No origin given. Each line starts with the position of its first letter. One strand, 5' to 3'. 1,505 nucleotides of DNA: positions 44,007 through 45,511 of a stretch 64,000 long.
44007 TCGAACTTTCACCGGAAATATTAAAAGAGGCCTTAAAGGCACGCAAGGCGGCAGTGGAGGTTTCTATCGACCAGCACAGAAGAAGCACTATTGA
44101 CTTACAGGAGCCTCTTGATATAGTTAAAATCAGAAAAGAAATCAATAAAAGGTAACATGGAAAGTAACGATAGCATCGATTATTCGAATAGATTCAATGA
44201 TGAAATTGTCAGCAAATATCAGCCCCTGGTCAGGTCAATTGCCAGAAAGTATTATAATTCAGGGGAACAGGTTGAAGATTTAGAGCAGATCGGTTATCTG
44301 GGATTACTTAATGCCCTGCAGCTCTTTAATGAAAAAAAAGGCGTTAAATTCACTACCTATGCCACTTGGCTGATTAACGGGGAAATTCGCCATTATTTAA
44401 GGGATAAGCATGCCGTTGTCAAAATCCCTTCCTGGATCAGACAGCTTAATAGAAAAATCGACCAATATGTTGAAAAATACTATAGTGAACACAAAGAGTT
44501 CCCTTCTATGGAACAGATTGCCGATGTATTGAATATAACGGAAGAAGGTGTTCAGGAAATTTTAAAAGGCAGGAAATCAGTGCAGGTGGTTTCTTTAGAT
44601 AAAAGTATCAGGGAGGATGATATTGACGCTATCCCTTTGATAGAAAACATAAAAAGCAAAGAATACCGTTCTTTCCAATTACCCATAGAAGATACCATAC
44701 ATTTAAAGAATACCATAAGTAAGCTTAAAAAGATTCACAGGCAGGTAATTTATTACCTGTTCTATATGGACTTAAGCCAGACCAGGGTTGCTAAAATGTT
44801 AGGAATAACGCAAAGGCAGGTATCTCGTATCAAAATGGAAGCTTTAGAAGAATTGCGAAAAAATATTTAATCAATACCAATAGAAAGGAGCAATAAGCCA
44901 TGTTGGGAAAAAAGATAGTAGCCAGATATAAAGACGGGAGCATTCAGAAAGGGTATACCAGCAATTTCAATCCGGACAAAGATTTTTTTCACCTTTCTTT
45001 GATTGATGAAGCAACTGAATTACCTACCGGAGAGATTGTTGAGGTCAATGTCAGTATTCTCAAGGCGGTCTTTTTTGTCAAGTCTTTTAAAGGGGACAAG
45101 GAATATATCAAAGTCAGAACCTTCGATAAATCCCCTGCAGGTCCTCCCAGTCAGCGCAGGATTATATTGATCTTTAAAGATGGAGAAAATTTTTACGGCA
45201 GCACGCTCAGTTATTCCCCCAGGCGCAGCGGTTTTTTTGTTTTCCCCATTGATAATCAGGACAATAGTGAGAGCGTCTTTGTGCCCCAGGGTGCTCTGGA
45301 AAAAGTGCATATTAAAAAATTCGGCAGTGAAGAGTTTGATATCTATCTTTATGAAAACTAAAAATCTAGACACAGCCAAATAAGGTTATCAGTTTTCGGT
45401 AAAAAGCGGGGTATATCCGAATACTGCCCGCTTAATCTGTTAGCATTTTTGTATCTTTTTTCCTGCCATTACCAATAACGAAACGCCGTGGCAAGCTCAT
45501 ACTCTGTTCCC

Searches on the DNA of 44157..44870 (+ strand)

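Call 49: search_rna_families(sources=[L118, L131, L144, L085, L082, L171, L075, L124, L128, L176, L086, L107, L100, L090, L076, L172, L101, L072, L129, L016], threshold=gathering)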
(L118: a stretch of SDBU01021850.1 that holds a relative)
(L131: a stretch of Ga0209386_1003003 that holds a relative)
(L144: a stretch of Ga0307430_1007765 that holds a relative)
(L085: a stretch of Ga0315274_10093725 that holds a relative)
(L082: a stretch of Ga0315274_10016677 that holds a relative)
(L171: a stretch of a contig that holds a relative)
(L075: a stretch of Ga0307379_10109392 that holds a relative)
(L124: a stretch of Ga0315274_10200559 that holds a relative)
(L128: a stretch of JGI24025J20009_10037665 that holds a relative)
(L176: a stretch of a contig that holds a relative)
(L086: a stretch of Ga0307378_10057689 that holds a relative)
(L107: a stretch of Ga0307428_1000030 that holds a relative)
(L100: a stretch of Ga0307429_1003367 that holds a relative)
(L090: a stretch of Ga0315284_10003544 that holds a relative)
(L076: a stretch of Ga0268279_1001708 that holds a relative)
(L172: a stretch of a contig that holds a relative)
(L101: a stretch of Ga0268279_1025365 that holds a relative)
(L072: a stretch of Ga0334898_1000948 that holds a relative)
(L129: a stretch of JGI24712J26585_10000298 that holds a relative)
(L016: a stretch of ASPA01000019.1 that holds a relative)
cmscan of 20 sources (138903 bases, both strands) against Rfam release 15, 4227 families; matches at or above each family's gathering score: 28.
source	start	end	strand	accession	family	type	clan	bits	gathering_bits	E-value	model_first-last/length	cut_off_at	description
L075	1399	1486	-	RF01051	c-di-GMP-I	Cis-reg; riboswitch;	CL00126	86.4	35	2.5e-15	1-87/87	no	c-di-GMP-I riboswitch aptamer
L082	5516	5603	+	RF01051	c-di-GMP-I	Cis-reg; riboswitch;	CL00126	85.6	35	3.8e-15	1-87/87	no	c-di-GMP-I riboswitch aptamer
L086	3889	3976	-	RF01051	c-di-GMP-I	Cis-reg; riboswitch;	CL00126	85.3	35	4.5e-15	1-87/87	no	c-di-GMP-I riboswitch aptamer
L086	3766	3853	-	RF01051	c-di-GMP-I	Cis-reg; riboswitch;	CL00126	84.6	35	6.8e-15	1-87/87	no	c-di-GMP-I riboswitch aptamer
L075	2451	2538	-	RF01051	c-di-GMP-I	Cis-reg; riboswitch;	CL00126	84.3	35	8e-15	1-87/87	no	c-di-GMP-I riboswitch aptamer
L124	1791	1878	-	RF01051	c-di-GMP-I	Cis-reg; riboswitch;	CL00126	84.3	35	8e-15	1-87/87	no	c-di-GMP-I riboswitch aptamer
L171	10262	10349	-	RF01051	c-di-GMP-I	Cis-reg; riboswitch;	CL00126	83.8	35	1.1e-14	1-87/87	no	c-di-GMP-I riboswitch aptamer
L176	1726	1812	-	RF01051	c-di-GMP-I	Cis-reg; riboswitch;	CL00126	83.8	35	1e-14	1-87/87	no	c-di-GMP-I riboswitch aptamer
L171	11350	11437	-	RF01051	c-di-GMP-I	Cis-reg; riboswitch;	CL00126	83.2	35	1.5e-14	1-87/87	no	c-di-GMP-I riboswitch aptamer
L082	6615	6702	+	RF01051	c-di-GMP-I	Cis-reg; riboswitch;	CL00126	83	35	1.6e-14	1-87/87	no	c-di-GMP-I riboswitch aptamer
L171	7086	7173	-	RF01051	c-di-GMP-I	Cis-reg; riboswitch;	CL00126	79.2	35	1.4e-13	1-87/87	no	c-di-GMP-I riboswitch aptamer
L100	5582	5668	+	RF01051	c-di-GMP-I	Cis-reg; riboswitch;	CL00126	78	35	2.7e-13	1-87/87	no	c-di-GMP-I riboswitch aptamer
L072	6821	6912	-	RF01051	c-di-GMP-I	Cis-reg; riboswitch;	CL00126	77.4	35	3.9e-13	1-87/87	no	c-di-GMP-I riboswitch aptamer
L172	2740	2830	+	RF01051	c-di-GMP-I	Cis-reg; riboswitch;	CL00126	75.5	35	1.1e-12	1-87/87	no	c-di-GMP-I riboswitch aptamer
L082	405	492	+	RF01051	c-di-GMP-I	Cis-reg; riboswitch;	CL00126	75.3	35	1.2e-12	1-87/87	no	c-di-GMP-I riboswitch aptamer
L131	1492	1587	+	RF01051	c-di-GMP-I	Cis-reg; riboswitch;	CL00126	75.2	35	1.3e-12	1-87/87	no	c-di-GMP-I riboswitch aptamer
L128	246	332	+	RF01051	c-di-GMP-I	Cis-reg; riboswitch;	CL00126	75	35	1.5e-12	1-87/87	no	c-di-GMP-I riboswitch aptamer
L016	9446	9540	+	RF01051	c-di-GMP-I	Cis-reg; riboswitch;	CL00126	74.2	35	2.3e-12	1-87/87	no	c-di-GMP-I riboswitch aptamer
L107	6643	6729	+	RF01051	c-di-GMP-I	Cis-reg; riboswitch;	CL00126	72.9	35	4.7e-12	1-87/87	no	c-di-GMP-I riboswitch aptamer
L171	8486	8572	-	RF01051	c-di-GMP-I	Cis-reg; riboswitch;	CL00126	72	35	8e-12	1-87/87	no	c-di-GMP-I riboswitch aptamer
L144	4357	4452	+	RF03167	c-di-GMP-I-GGC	Cis-reg; riboswitch;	CL00126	66.8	59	2.9e-13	1-80/80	no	c-di-GMP-I-GGC riboswitch aptamer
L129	3409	3510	+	RF03167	c-di-GMP-I-GGC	Cis-reg; riboswitch;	CL00126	62.8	59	4e-12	1-80/80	no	c-di-GMP-I-GGC riboswitch aptamer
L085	3025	3175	-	RF01051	c-di-GMP-I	Cis-reg; riboswitch;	CL00126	61.8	35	2.4e-09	1-87/87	no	c-di-GMP-I riboswitch aptamer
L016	9654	9738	+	RF01051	c-di-GMP-I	Cis-reg; riboswitch;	CL00126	61.8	35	2.5e-09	1-87/87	no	c-di-GMP-I riboswitch aptamer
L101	1312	1438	-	RF03167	c-di-GMP-I-GGC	Cis-reg; riboswitch;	CL00126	61.3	59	1.1e-11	1-80/80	no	c-di-GMP-I-GGC riboswitch aptamer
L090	11130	11214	+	RF01051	c-di-GMP-I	Cis-reg; riboswitch;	CL00126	42.1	35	0.00016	1-87/87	no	c-di-GMP-I riboswitch aptamer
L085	3221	3293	-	RF01051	c-di-GMP-I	Cis-reg; riboswitch;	CL00126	41.7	35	0.0002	1-87/87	no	c-di-GMP-I riboswitch aptamer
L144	4563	4641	+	RF01051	c-di-GMP-I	Cis-reg; riboswitch;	CL00126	38.7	35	0.001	1-87/87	no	c-di-GMP-I riboswitch aptamer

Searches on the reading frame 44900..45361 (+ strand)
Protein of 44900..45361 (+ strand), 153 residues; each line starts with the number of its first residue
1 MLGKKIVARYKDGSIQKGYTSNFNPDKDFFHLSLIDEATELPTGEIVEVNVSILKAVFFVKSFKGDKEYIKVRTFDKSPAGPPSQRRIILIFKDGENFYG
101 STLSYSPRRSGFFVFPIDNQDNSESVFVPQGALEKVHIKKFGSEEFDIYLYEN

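Call 5: search_protein_families(library=pfam, proteins=[window:44900-45361:+], max_evalue=0.01)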
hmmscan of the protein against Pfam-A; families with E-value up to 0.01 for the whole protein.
window:44900-45361:+ (153 aa): 1 family
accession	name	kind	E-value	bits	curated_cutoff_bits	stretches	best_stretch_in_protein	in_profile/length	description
PF22478.1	DUF6982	-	5.3e-25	88.5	24.5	1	4-138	3-132/134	Family of unknown function (DUF6982)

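Call 6: search_protein_families(library=ncbifam, proteins=[window:44900-45361:+], max_evalue=0.001)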
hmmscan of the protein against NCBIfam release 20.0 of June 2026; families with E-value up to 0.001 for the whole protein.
window:44900-45361:+ (153 aa): 0 families

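Call 25: find_homologous_proteins(query=window:44900-45361:+, max_evalue=0.00001)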
Query window:44900-45361:+ (153 aa): 276 proteins with E <= 0.00001 among 290 candidates; the best 120 are listed.
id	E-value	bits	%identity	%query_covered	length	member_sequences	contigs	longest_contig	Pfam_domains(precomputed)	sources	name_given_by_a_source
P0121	2.2e-95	334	99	100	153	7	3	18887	PF22478.2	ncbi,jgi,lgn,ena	jgi:hypothetical protein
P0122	1.7e-64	234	71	100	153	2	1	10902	PF22478.2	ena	-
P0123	1.8e-61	224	67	100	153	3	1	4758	PF22478.2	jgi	-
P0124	2.2e-61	224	67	100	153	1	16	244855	PF22478.2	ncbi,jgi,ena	jgi:hypothetical protein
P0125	2.4e-61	224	67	100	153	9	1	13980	PF22478.2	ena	-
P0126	4.0e-61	223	65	100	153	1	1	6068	PF22478.2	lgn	-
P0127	1.7e-60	221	65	100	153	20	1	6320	PF22478.2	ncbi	ncbi:MAG: hypothetical protein AB7V60_03765 [Candidatus Caldatribacteriota bacterium]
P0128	2.5e-60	221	67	100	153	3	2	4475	PF22478.2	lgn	-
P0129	3.1e-60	220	65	100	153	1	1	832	PF22478.2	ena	-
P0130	8.7e-60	219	65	100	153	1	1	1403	PF22478.2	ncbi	-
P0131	1.2e-59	218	65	100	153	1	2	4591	PF22478.2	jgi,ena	-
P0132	2.2e-59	218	64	100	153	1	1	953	PF22478.2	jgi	-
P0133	2.7e-59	217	64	100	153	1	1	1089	PF22478.2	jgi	-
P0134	2.7e-59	217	65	100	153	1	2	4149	PF22478.2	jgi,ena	-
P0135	3.0e-59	217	63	100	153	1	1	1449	PF22478.2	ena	-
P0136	3.6e-59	217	64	100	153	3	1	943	PF22478.2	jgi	-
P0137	3.6e-59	217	63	100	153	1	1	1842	PF22478.2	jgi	-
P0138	3.6e-59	217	63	100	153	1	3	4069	PF22478.2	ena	-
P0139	3.7e-59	217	66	100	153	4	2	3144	PF22478.2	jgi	jgi:small nuclear ribonucleoprotein (snRNP)-like protein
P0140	4.1e-59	217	64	100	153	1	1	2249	PF22478.2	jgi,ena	-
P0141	4.9e-59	216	65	100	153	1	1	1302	PF22478.2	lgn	-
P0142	5.1e-59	216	64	100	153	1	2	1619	PF22478.2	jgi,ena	-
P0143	6.7e-59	216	63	100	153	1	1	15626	PF22478.2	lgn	-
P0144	8.0e-59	216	63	100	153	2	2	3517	PF22478.2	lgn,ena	-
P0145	1.6e-58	215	65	100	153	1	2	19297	PF22478.2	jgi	-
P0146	1.8e-58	215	65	100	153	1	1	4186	PF22478.2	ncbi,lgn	-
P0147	2.3e-58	214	61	100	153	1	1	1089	PF22478.2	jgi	-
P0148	5.6e-58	213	63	100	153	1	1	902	PF22478.2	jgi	-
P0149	6.3e-58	213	63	100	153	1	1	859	PF22478.2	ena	-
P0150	7.6e-58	213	62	100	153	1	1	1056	PF22478.2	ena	-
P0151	9.2e-58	212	61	100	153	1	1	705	PF22478.2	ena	-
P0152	1.2e-57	212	62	100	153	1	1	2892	PF22478.2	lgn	-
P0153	2.4e-57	211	64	99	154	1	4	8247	PF22478.2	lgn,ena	-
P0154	4.9e-57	210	62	100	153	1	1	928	PF22478.2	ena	-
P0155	8.5e-57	209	61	100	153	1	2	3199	PF22478.2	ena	-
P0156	1.7e-56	208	62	100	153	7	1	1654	PF22478.2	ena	-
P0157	2.5e-56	208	61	100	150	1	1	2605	PF22478.2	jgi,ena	-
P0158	6.5e-56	206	62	98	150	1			PF22478.2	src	-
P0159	8.8e-56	206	61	100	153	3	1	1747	PF22478.2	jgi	-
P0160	9.3e-56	206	60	100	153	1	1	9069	PF22478.2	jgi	-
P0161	9.4e-56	206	61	99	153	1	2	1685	PF22478.2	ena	-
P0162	1.5e-55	205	62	100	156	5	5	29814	PF22478.2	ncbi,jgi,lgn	jgi:hypothetical protein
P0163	1.8e-55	205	60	100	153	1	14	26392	PF22478.2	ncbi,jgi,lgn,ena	jgi:hypothetical protein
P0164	2.3e-55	204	60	100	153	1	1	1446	PF22478.2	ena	-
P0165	3.3e-55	204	63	100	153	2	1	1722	PF22478.2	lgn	-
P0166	4.3e-55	204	60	100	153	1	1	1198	PF22478.2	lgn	-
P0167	6.5e-55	203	60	100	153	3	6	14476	PF22478.2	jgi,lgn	jgi:small nuclear ribonucleoprotein (snRNP)-like protein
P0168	1.2e-54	202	61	100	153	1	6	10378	PF22478.2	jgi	jgi:hypothetical protein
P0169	1.7e-54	202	60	100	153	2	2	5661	PF22478.2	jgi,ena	-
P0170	9.7e-54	199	62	100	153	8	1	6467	PF22478.2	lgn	-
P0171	3.2e-53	198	58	100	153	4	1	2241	PF22478.2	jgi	-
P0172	3.1e-52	194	60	100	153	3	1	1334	PF22478.2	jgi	-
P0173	4.2e-52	194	59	100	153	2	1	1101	PF22478.2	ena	-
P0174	8.0e-51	190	59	100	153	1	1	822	PF22478.2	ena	-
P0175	4.8e-49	184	57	100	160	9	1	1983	PF22478.2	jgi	-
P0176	8.2e-49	183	54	99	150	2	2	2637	PF22478.2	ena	-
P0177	6.2e-48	180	55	99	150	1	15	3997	PF22478.2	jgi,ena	-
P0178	1.2e-47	179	56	100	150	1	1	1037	PF22478.2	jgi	-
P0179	1.4e-47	179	82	64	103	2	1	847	PF22478.2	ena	-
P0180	1.4e-47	179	53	99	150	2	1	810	PF22478.2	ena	-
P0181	1.9e-47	179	56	100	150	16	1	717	PF22478.2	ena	-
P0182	2.0e-47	179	54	99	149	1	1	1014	PF22478.2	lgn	-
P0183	3.4e-47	178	53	99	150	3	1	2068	PF22478.2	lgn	-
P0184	3.8e-47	178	55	99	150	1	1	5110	PF22478.2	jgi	jgi:small nuclear ribonucleoprotein (snRNP)-like protein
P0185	4.3e-47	178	54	99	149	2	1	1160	PF22478.2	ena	-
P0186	4.9e-47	177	55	100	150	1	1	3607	PF22478.2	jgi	-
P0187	5.1e-47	177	55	99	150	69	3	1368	PF22478.2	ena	-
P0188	7.7e-47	177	53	99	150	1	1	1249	PF22478.2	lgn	-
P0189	8.8e-47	177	56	100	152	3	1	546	PF22478.2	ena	-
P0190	1.0e-46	176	55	100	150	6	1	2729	PF22478.2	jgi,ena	-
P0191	1.4e-46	176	52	100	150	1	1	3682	PF22478.2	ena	-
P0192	1.7e-46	176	54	100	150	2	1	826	PF22478.2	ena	-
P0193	1.7e-46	176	54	100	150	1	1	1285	PF22478.2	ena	-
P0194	2.0e-46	175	55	99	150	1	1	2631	PF22478.2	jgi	-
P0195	2.0e-46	175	54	99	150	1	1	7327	PF22478.2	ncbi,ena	-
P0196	2.1e-46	175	55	99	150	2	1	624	PF22478.2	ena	-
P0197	2.3e-46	175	55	99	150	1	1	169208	PF22478.2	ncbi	ncbi:MAG: hypothetical protein Kow00103_05560 [Candidatus Caldatribacteriota bacterium]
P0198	2.3e-46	175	53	99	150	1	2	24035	PF22478.2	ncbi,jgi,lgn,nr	ncbi:MAG TPA: hypothetical protein DCK79_04360 [Candidatus Atribacteria bacterium]|nr:hypothetical p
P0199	2.4e-46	175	55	99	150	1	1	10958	PF22478.2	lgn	-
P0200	2.5e-46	175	54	99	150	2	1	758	PF22478.2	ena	-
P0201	4.3e-46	174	55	99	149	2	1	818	PF22478.2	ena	-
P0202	4.5e-46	174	56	99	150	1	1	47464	PF22478.2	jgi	-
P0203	4.8e-46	174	54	99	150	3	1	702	PF22478.2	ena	-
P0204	4.8e-46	174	55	100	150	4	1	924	PF22478.2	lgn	-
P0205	4.8e-46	174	53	99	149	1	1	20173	PF22478.2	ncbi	-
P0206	5.1e-46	174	53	99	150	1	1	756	PF22478.2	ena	-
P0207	8.0e-46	173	52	100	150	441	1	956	PF22478.2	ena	-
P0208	9.8e-46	173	54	99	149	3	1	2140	PF22478.2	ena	-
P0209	1.1e-45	173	52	99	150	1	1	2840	PF22478.2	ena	-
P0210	1.1e-45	173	56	99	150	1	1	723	PF22478.2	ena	-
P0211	1.3e-45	173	53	99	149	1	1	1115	PF22478.2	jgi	jgi:hypothetical protein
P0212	1.7e-45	172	54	99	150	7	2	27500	PF22478.2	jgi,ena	-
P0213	2.3e-45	172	53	99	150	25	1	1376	PF22478.2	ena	-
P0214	2.8e-45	172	54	99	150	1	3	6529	PF22478.2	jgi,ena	-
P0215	4.2e-45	171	55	99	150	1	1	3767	PF22478.2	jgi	jgi:hypothetical protein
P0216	4.5e-45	171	53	99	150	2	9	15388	PF22478.2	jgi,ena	-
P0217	4.6e-45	171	53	99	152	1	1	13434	PF22478.2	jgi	-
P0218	4.8e-45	171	53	99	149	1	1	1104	PF22478.2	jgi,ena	-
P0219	5.1e-45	171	53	99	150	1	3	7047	PF22478.2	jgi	jgi:hypothetical protein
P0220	5.4e-45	171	53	99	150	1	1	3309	PF22478.2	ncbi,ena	-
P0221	6.0e-45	171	51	99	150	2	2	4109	PF22478.2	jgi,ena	-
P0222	6.0e-45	171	51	99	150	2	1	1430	PF22478.2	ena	-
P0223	6.6e-45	171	52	100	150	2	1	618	PF22478.2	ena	-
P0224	7.3e-45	170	53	99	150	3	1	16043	PF22478.2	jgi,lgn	-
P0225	7.4e-45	170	53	99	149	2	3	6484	PF22478.2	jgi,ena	-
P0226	7.4e-45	170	54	99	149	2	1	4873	PF22478.2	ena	-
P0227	7.6e-45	170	52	99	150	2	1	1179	PF22478.2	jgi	jgi:hypothetical protein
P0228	7.7e-45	170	55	99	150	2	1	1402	PF22478.2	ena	-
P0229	8.1e-45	170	53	99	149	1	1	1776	PF22478.2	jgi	-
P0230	8.6e-45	170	52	99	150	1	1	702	PF22478.2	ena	-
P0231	1.1e-44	170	51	99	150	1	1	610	PF22478.2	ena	-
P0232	1.1e-44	170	55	99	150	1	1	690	PF22478.2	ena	-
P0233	1.1e-44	170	53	99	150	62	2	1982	PF22478.2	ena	-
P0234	1.3e-44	170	52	99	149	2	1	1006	PF22478.2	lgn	-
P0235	1.3e-44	170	52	99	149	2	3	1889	PF22478.2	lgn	-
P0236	1.5e-44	169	51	99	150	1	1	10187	PF22478.2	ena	-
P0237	1.5e-44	169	52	99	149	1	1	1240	PF22478.2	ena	-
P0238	2.1e-44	169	52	99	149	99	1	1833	PF22478.2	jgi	jgi:hypothetical protein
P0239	2.1e-44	169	53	99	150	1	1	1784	PF22478.2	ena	-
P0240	2.3e-44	169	55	99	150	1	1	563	PF22478.2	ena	-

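Call 29: search_solved_structures(query=A2, max_evalue=1)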
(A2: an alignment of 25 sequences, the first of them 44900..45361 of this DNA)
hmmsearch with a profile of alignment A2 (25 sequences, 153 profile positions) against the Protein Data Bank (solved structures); distinct sequences matched with E-value up to 1: 3.
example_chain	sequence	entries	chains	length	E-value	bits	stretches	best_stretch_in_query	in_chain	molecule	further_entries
1jjo_C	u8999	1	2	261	0.13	15.3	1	50-112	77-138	NEUROSERPIN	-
6ppq_A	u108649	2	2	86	0.32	14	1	83-118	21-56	U6 snRNA-associated Sm-like protein LSm1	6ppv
2ncm_A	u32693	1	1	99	0.77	12.7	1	55-123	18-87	NEURAL CELL ADHESION MOLECULE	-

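Call 37: predict_structure(alignment_id=A2)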
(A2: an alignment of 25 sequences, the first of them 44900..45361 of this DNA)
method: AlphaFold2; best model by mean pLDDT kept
length: 153 residues; sequences in the alignment: 25
mean_pLDDT: 72.3   pTM: 0.66
mean pLDDT of the five models: 72.3, 62.3, 58.3, 57.1, 55.5
residues with pLDDT >= 90: 26; 70-90: 54; 50-70: 69; < 50: 4
segments of 3 or more residues with pLDDT < 50: none
pLDDT, mean of each block of 10 residues (from residue 1): 84 90 89 89 91 86 67 52 56 57 64 67 73 65 59 55
secondary structure, 60 per line:
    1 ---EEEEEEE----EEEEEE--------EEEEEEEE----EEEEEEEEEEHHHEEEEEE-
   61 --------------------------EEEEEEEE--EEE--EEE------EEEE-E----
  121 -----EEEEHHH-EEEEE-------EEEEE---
elements in order: E4-10 E15-20 E29-36 E41-50 E54-59 E87-94 E97-99 E102-104 E111-114 E126-129 E134-138 E146-150

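Call 44: fold_search(model_id=the predicted structure, library=pdb)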
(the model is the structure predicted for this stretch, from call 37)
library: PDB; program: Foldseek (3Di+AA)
matches with E <= 10: 961; with E <= 0.001: 0
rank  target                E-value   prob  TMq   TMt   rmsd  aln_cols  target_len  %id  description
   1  9bxa_E                3.8e-02  1.00  0.30  0.48   5.3        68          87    7  Structure of Mnx H340A complex from Bacillus sp. PL-12 (released 2024-08-07)
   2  4ova_A                6.3e-02  0.47  0.27  0.22  17.8       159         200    9  Structure of the two tandem Tudor domains and a new identified KH0 domain from human Fragile X Mental Retardation Prot (released 2015-02-25)
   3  3jcm_b                7.9e-02  1.00  0.30  0.65   3.6        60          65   13  Cryo-EM structure of the spliceosomal U4/U6.U5 tri-snRNP (released 2016-02-24)
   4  4m7d_A                7.9e-02  1.00  0.30  0.65   3.6        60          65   15  Crystal structure of Lsm2-8 complex bound to the RNA fragment CGUUU (released 2013-11-13)
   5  4m7a_G                9.3e-02  1.00  0.29  0.57   3.8        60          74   15  Crystal structure of Lsm2-8 complex bound to the 3' end sequence of U6 snRNA (released 2013-11-13)
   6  3swn_F                9.3e-02  0.98  0.24  0.45   6.8        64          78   20  Structure of the LSm657 Complex: An Assembly Intermediate of the LSm1 7 and LSm2 8 Rings (released 2011-10-26)
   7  7cbm_DA               9.9e-02  0.08  0.14  0.06  20.5       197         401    9  Cryo-EM structure of the flagellar distal rod with partial hook from Salmonella (released 2021-04-28)
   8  8xi2_g                1.0e-01  1.00  0.30  0.64   3.8        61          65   15  Cryo-EM structure of the Chlamydomonas C* complex (released 2024-10-09)
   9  3swn_R                1.0e-01  0.93  0.22  0.41   7.6        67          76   16  Structure of the LSm657 Complex: An Assembly Intermediate of the LSm1 7 and LSm2 8 Rings (released 2011-10-26)
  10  5gan_8                1.1e-01  1.00  0.30  0.66   3.6        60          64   13  The overall structure of the yeast spliceosomal U4/U6.U5 tri-snRNP at 3.7 Angstrom (released 2016-01-27)
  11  6ppn_F                1.1e-01  0.98  0.26  0.55   4.9        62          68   19  Structure of S. pombe Lsm2-8 with unprocessed U6 snRNA (released 2020-06-17)
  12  5o9z_e                1.2e-01  0.97  0.28  0.51   6.9        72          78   11  Cryo-EM structure of a pre-catalytic human spliceosome primed for activation (B complex) (released 2017-08-16)
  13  1y96_D                1.2e-01  1.00  0.31  0.54   3.6        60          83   13  crystal structure of the Gemin6/Gemin7 heterodimer from the human SMN complex (released 2005-06-21)
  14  4m78_A                1.2e-01  1.00  0.30  0.63   3.7        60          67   15  Crystal structure of Lsm2-8 complex, space group P21 (released 2013-11-13)
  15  5gl6_A                1.3e-01  0.99  0.30  0.28   4.5        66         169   12  Msmeg rimP (released 2017-07-12)
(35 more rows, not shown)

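Call 53: list_cluster_members(proteins=[P0121, P0001, P0021, P0015, P0124])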
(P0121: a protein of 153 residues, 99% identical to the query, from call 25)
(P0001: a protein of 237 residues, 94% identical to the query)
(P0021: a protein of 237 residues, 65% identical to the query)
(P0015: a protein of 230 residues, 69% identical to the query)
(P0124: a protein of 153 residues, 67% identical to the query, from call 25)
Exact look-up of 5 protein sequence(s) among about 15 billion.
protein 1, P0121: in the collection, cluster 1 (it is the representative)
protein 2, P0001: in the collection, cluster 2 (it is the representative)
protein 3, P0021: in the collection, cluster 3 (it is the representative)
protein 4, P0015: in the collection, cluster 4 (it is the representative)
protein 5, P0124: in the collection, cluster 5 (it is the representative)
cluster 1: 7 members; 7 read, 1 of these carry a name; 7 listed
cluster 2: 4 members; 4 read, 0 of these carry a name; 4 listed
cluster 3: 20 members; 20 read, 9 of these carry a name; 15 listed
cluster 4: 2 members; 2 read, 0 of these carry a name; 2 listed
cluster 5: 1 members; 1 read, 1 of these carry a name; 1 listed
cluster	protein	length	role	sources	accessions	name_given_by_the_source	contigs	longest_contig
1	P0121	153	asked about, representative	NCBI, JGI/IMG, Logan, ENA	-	hypothetical protein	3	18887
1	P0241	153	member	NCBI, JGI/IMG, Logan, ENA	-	-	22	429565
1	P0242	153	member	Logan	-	-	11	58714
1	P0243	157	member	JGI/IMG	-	-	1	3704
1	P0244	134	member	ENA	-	-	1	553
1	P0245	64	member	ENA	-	-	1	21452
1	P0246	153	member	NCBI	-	-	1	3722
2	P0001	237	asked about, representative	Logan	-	-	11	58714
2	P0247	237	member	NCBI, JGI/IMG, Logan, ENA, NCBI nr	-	-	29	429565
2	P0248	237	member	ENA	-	-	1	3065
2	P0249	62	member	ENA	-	-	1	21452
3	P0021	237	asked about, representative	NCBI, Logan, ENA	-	-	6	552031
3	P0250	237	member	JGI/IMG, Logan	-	RNA polymerase sigma factor (sigma-70 family)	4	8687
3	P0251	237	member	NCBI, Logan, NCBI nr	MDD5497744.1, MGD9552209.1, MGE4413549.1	MAG: sigma-70 family RNA polymerase sigma factor [Atribacterota bacterium] | sigma-70 family RNA polymerase sigma factor [Atribacterota bacterium]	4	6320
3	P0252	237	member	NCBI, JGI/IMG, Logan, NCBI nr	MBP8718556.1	MAG: sigma-70 family RNA polymerase sigma factor [Candidatus Atribacteria bacterium] | sigma-70 family RNA polymerase sigma factor [Candidatus Atribacteria bacterium]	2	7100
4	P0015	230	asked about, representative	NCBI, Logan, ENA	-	-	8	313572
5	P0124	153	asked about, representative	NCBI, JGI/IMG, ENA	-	hypothetical protein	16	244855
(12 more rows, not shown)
